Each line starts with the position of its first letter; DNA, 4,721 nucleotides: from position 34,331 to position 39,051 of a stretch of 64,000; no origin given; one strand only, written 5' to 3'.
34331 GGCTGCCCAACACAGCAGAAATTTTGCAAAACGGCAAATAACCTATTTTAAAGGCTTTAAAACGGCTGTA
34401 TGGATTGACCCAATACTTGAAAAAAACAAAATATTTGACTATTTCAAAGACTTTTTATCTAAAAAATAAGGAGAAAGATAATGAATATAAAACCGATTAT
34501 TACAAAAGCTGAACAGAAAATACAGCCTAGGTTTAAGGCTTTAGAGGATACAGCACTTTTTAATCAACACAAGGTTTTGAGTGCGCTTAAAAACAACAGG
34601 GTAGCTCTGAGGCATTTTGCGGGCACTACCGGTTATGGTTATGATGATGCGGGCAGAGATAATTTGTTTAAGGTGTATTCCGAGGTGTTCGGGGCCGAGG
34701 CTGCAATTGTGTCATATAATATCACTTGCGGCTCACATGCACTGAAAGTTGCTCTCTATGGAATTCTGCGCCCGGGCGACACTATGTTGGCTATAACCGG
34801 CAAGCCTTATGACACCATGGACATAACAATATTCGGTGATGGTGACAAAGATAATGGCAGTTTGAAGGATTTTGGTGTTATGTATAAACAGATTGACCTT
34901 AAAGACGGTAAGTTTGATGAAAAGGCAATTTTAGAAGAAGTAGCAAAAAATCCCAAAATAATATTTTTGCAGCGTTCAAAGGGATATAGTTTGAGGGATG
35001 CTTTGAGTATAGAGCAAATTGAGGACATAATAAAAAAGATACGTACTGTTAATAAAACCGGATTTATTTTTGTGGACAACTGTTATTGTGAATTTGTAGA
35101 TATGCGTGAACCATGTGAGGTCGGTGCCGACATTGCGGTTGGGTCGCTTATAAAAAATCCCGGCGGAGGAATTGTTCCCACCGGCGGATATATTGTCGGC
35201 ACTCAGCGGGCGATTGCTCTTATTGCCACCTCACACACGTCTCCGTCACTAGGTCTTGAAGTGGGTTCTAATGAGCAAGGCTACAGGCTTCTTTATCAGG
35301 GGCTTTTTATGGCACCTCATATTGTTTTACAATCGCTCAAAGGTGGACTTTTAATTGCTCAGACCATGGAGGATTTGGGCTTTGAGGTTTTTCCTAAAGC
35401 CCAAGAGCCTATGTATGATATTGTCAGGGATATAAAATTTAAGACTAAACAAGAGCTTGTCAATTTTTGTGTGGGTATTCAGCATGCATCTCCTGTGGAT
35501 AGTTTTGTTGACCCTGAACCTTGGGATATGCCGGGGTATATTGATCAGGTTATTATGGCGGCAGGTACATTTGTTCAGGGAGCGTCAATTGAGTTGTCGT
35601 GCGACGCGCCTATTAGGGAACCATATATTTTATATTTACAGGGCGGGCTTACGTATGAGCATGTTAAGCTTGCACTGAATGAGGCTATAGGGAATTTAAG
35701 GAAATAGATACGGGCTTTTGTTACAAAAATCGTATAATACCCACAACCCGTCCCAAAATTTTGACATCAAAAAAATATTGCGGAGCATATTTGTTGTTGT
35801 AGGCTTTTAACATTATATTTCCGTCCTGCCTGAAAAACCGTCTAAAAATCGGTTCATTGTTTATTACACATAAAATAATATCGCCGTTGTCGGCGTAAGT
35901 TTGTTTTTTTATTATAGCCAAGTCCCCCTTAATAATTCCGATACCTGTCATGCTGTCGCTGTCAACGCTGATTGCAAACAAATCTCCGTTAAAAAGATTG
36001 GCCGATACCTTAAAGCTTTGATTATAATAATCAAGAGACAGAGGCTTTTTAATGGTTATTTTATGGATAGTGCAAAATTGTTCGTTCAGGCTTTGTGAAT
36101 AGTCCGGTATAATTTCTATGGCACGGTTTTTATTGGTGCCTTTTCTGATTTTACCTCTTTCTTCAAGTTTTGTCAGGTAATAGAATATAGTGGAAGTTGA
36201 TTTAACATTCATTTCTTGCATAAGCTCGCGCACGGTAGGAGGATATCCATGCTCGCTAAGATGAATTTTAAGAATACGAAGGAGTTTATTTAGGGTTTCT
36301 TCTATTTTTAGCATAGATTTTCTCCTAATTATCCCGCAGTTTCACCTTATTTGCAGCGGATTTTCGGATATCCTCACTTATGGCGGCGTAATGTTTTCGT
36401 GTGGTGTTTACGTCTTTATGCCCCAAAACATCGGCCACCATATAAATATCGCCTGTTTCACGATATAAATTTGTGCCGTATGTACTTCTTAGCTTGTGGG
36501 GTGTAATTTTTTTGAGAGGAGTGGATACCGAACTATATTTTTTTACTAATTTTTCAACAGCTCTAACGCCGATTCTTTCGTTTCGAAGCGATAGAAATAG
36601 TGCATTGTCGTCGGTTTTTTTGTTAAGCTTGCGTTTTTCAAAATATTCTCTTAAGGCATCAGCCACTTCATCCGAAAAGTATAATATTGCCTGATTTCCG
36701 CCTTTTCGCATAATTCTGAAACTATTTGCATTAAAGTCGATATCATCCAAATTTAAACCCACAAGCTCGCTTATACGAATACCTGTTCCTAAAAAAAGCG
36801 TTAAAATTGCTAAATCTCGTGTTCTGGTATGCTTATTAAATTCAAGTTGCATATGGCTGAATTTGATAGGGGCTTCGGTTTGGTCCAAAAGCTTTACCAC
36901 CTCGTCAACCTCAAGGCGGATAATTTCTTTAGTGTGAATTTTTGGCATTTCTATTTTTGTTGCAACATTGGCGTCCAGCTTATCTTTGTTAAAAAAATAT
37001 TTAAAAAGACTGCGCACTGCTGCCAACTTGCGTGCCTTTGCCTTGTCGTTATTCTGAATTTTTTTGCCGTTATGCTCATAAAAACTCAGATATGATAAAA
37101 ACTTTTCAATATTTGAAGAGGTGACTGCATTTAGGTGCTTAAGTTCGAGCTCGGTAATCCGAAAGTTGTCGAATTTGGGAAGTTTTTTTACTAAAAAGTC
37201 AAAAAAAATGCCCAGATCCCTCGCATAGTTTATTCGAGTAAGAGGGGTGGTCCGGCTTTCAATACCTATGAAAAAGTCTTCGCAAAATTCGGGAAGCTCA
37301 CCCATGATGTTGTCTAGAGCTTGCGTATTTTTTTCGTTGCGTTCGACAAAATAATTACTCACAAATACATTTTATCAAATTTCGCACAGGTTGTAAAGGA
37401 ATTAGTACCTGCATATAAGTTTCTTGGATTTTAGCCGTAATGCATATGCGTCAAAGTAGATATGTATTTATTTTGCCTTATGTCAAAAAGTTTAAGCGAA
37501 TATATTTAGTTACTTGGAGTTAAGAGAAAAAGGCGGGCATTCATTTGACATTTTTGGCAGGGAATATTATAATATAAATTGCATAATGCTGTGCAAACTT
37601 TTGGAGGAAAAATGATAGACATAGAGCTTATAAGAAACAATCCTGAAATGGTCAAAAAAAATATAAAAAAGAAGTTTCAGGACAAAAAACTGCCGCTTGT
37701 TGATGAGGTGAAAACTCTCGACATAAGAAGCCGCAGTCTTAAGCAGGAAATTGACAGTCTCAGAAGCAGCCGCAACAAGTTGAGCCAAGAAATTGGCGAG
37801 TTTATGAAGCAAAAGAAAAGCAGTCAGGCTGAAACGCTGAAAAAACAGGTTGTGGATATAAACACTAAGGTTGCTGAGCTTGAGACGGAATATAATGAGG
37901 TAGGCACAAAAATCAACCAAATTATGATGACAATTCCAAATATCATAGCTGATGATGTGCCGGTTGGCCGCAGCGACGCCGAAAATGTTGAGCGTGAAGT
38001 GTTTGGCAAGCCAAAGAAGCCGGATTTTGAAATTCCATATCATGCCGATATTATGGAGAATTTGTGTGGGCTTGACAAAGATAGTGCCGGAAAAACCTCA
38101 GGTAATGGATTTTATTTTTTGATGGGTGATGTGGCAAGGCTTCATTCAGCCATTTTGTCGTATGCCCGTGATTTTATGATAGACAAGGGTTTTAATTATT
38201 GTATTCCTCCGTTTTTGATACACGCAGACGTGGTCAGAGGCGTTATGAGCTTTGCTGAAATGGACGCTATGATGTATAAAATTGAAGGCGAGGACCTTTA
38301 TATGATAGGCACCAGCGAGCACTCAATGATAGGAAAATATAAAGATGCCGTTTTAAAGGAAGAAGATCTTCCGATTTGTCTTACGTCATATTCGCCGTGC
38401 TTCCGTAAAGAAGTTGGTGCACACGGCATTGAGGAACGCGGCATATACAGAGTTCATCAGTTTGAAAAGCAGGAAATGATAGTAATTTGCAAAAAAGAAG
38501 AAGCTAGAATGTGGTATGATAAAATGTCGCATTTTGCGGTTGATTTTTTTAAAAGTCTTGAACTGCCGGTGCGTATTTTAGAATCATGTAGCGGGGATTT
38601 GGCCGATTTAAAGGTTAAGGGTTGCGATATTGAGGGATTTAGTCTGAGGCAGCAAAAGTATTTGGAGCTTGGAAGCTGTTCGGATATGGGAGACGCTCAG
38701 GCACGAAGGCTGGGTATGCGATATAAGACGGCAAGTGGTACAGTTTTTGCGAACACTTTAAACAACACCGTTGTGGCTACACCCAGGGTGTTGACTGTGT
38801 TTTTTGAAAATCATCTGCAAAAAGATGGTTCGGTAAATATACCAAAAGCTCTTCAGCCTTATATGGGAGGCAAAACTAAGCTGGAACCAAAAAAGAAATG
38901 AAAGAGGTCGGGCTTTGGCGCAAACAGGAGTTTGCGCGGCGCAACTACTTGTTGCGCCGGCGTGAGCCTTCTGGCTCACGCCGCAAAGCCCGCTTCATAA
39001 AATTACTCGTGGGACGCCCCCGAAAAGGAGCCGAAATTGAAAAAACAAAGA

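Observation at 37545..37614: serS has a consensus promoter with the palindrome at the transcript 5' end and no T-box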

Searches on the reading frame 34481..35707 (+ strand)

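Call 6: search_protein_families(library=pfam, proteins=[window:34481-35707:+])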
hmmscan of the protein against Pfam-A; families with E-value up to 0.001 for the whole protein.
window:34481-35707:+ (408 aa): 2 families
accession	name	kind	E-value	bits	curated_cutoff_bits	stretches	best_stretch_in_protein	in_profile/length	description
PF06838.17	Met_gamma_lyase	-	2.9e-163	543.6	24.2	1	6-405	4-403/405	Methionine gamma-lyase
PF01053.26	Cys_Met_Meta_PP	-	6.7e-06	25.3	27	1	48-242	40-215/381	Cys/Met metabolism PLP-dependent enzyme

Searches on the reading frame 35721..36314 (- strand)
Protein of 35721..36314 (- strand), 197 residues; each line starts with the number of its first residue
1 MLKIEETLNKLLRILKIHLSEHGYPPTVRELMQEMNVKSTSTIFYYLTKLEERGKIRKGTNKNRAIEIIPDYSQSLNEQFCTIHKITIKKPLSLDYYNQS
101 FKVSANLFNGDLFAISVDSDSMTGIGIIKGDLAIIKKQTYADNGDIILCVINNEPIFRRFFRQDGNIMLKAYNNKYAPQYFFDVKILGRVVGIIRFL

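Call 6: search_protein_families(library=pfam, proteins=[window:35721-36314:-])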
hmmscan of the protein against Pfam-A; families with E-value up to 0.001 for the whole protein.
window:35721-36314:- (197 aa): 2 families
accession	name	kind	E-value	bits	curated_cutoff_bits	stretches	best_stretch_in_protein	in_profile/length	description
PF00717.28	Peptidase_S24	-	1.8e-20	73.2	23.3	1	94-191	15-116/116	Peptidase S24-like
PF01726.22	LexA_DNA_bind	-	1e-13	51.3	23.7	1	9-65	9-65/65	LexA DNA binding domain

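Call 33: search_solved_structures(query=window:35721-36314:-, show_alignments=3, max_evalue=0.001)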
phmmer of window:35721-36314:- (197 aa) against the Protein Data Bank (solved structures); distinct sequences matched with E-value up to 0.001: 16.
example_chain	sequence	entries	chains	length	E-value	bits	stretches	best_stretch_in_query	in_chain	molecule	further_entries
3k2z_A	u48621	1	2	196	6.3e-21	78.4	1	5-196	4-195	LexA repressor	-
8s7g_A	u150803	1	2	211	3.2e-15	59.8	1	10-184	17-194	LexA repressor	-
1jhf_A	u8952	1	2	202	3.1e-13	53.3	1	11-180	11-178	LEXA REPRESSOR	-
7b5g_A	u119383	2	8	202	4.3e-13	52.8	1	11-180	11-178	LexA repressor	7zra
7ocj_A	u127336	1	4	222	5.9e-13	52.4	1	11-180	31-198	LexA repressor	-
6a2r_A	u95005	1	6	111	1e-12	51.6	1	109-195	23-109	LexA repressor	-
3jso_A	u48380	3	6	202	1.1e-12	51.5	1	11-180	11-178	LexA repressor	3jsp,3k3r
1jhh_A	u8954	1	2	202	1.1e-12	51.5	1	11-180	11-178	LEXA REPRESSOR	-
6a2q_A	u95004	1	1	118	1.2e-12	51.4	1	109-195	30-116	LexA repressor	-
8trg_I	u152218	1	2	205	1.2e-12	51.4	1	11-180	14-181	LexA repressor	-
6a2t_A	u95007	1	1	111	2.6e-12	50.3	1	109-195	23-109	LexA repressor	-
6a2s_A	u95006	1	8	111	2.6e-12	50.3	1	109-195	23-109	LexA repressor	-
8b0v_A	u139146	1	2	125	1.8e-06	31.2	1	97-185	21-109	LexA repressor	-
1jhc_A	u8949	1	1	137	7.3e-06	29.3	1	83-180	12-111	LEXA REPRESSOR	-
8gms_A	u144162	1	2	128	1e-05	28.8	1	88-180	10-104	LexA repressor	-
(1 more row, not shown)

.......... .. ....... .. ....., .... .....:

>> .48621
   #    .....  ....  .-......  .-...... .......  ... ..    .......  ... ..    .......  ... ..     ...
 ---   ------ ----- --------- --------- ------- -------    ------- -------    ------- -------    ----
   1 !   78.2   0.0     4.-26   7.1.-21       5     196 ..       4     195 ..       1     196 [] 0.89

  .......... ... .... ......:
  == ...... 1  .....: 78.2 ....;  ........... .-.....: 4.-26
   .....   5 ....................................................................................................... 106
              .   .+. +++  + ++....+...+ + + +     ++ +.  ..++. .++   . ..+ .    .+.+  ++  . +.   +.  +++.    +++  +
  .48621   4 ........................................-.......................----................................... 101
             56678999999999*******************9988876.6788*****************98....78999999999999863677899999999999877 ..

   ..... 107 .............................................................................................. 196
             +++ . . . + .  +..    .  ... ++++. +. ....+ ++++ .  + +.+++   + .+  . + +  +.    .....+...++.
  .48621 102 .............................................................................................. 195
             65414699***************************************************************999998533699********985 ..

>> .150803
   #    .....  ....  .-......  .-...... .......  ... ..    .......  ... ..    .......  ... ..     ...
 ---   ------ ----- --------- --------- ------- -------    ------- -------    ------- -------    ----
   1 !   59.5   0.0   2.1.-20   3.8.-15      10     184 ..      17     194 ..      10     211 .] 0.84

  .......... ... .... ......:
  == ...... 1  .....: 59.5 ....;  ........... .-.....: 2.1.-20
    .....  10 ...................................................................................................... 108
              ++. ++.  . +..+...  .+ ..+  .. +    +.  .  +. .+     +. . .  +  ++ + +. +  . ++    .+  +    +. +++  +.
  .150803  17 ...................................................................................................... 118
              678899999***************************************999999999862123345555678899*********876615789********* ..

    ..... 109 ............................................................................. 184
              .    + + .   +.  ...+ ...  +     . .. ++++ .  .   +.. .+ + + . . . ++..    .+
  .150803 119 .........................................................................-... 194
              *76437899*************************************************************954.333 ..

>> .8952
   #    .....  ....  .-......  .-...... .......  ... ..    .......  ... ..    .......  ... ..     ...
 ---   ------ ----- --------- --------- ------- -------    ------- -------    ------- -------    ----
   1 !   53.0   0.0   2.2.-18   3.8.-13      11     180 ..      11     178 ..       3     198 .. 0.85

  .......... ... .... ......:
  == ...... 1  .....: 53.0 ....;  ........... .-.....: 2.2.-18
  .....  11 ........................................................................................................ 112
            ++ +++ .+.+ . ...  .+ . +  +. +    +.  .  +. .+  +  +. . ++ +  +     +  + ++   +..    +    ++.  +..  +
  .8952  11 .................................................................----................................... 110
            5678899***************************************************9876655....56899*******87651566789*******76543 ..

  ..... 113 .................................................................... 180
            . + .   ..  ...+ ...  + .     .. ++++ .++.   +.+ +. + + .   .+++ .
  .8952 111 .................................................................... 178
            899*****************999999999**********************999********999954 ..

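Call 34: find_homologous_proteins(query=window:35721-36314:-, max_evalue=1e-10)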
Query window:35721-36314:- (197 aa): 637 proteins with E <= 1e-10 among 716 candidates; the best 120 are listed.
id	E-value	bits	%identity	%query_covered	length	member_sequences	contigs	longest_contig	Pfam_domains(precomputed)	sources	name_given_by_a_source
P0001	4.0e-125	433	100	100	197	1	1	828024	PF00717.29,PF01726.23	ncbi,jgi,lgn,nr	ncbi:MAG: transcriptional repressor LexA [Christensenellaceae bacterium]|jgi:repressor LexA|nr:trans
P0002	7.5e-101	354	82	99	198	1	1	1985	PF00717.29,PF01726.23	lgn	-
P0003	9.8e-80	285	66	99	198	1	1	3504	PF00717.29,PF01726.23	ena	-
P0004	5.6e-50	188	45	99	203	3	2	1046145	PF00717.29,PF01726.23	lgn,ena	-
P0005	1.0e-48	184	47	98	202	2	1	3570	PF00717.29,PF01726.23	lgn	-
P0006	9.6e-47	177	46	98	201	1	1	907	PF00717.29,PF01726.23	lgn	-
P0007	1.6e-41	160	42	99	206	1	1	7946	PF00717.29,PF01726.23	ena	-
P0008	2.1e-40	157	43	99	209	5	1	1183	PF00717.29,PF01726.23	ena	-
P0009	1.2e-39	154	42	99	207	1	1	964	PF00717.29,PF01726.23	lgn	-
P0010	5.4e-38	149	42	94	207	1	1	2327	PF00717.29,PF01726.23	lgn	-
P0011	7.1e-38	148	41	99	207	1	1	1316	PF00717.29,PF01726.23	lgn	-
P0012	7.3e-38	148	42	95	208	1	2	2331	PF00717.29,PF01726.23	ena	-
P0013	1.1e-37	148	41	94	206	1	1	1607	PF00717.29,PF01726.23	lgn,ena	-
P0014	1.6e-37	147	42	94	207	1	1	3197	PF00717.29,PF01726.23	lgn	-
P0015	1.9e-37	147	42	94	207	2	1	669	PF00717.29,PF01726.23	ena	-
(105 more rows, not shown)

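Call 35: find_encoding_contigs(protein=P0003, flank=10000, max_places=3)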
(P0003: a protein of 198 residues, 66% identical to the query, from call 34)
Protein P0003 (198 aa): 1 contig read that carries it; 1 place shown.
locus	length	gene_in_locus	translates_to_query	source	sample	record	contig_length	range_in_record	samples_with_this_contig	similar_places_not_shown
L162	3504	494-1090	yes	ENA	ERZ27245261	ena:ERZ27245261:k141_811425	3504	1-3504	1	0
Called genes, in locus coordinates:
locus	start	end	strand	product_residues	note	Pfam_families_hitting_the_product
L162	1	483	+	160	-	?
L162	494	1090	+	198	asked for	PF01726:LexA_DNA_bind, PF00717:Peptidase_S24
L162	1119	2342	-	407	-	PF06838:Met_gamma_lyase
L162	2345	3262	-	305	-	PF01745:IPT, PF01715:IPPT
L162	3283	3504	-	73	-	?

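Call 36: find_encoding_contigs(protein=P0002, flank=10000, max_places=3)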
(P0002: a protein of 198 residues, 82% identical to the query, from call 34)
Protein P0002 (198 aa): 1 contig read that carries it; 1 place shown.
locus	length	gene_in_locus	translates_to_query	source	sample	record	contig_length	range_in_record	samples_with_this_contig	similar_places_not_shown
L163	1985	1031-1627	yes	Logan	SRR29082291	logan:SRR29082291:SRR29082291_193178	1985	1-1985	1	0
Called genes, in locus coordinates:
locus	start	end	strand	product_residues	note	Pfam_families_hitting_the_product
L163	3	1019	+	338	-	?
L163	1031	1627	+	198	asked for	PF01726:LexA_DNA_bind, PF00717:Peptidase_S24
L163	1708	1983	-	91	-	?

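Call 37: find_encoding_contigs(protein=P0004, flank=10000, max_places=3)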
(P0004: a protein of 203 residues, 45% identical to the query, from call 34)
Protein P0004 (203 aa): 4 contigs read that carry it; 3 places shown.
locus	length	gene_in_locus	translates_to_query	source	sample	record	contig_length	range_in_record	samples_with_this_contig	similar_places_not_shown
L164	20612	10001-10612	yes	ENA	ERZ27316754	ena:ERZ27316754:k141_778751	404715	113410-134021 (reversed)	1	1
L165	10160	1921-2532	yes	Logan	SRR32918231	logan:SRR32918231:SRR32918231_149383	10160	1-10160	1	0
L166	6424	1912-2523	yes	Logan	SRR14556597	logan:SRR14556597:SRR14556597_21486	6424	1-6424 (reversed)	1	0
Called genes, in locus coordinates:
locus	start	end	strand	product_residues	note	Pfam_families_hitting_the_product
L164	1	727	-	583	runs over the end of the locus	PF12679:ABC2_membrane_2, PF10920:DUF2705, PF12730:ABC2_membrane_4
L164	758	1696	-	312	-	PF00005:ABC_tran, PF13304:AAA_21 (weak)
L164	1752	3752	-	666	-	PF03551:PadR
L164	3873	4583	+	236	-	PF01863:YgjP-like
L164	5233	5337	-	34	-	-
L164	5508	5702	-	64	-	PF12844:HTH_19, PF13560:HTH_31, PF13443:HTH_26, PF01381:HTH_3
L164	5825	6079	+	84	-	-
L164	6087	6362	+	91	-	-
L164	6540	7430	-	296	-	PF26305:CD_NTase_C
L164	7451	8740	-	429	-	PF02403:Seryl_tRNA_N, PF00587:tRNA-synt_2b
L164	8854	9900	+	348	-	PF00589:Phage_integrase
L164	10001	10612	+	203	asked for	PF01726:LexA_DNA_bind, PF00717:Peptidase_S24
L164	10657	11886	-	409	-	PF06838:Met_gamma_lyase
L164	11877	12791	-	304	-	PF01715:IPPT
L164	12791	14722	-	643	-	PF02518:HATPase_c, PF13589:HATPase_c_3, PF01119:DNA_mis_repair, PF08676:MutL_C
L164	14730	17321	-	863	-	PF01624:MutS_I, PF05188:MutS_II, PF05192:MutS_III, PF05190:MutS_IV, PF00488:MutS_V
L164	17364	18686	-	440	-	PF00919:UPF0004, PF04055:Radical_SAM, PF01938:TRAM (weak)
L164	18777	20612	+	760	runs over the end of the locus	PF00912:Transgly, PF00905:Transpeptidase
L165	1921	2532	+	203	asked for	PF01726:LexA_DNA_bind, PF00717:Peptidase_S24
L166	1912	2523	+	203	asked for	PF01726:LexA_DNA_bind, PF00717:Peptidase_S24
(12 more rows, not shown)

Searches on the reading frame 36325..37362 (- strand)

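Call 6: search_protein_families(library=pfam, proteins=[window:36325-37362:-])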
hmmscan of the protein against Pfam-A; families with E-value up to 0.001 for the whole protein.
window:36325-37362:- (345 aa): 2 families
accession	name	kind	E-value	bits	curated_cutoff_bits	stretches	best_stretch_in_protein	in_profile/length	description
PF00589.27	Phage_integrase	-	1.5e-34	119.7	27.1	1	150-329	3-169/172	Phage integrase family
PF02899.23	Phage_int_SAM_1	-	0.00014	22.5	22.3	0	40-122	16-78/83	Phage integrase, N-terminal SAM-like domain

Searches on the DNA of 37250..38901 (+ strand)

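Call 9: search_rna_families(source=window, start=37250, end=37750, threshold=evalue, max_evalue=10)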
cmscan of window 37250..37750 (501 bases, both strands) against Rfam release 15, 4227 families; matches with E-value up to 10: 0.
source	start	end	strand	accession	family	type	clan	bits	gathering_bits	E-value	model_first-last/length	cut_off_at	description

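Call 18: search_rna_families(sources=[L001, L002, L003, L004, L005, L006, L007, L008, L009, L010, L011, L012, L013, L014, L015, L016, L061], threshold=gathering)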
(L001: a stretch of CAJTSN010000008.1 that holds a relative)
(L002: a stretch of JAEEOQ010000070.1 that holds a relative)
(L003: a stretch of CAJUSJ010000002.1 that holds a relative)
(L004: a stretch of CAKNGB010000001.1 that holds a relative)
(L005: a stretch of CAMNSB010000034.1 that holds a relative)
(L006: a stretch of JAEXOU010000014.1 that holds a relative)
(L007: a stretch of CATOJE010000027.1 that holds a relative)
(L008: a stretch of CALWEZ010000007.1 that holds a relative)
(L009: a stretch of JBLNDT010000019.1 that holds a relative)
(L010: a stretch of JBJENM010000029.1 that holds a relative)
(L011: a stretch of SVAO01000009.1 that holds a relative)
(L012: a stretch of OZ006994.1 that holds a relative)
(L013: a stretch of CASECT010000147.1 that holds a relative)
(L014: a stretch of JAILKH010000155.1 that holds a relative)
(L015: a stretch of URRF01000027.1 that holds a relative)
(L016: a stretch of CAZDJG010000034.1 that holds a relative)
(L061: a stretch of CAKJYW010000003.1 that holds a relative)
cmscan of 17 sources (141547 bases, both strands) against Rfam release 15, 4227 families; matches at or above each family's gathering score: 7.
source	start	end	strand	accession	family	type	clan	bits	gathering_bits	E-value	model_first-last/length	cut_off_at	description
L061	3767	3967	+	RF00230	T-box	Cis-reg; leader;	-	119.8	93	1.3e-25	1-219/219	no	T-box leader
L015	3795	3970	+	RF00230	T-box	Cis-reg; leader;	-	103.5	93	2.1e-21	1-219/219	no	T-box leader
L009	3739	3940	+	RF00230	T-box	Cis-reg; leader;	-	97.9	93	5.8e-20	1-219/219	no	T-box leader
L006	3637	3833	+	RF00230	T-box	Cis-reg; leader;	-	97.5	93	7.6e-20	1-219/219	no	T-box leader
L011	1889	2069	+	RF00230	T-box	Cis-reg; leader;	-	96.5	93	1.4e-19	1-219/219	no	T-box leader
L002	1770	1856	+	RF01051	c-di-GMP-I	Cis-reg; riboswitch;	CL00126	79.5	35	1.2e-13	1-87/87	no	c-di-GMP-I riboswitch aptamer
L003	1498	1570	-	RF00005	tRNA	Gene; tRNA;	CL00001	64.6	29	2.2e-11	1-71/71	no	tRNA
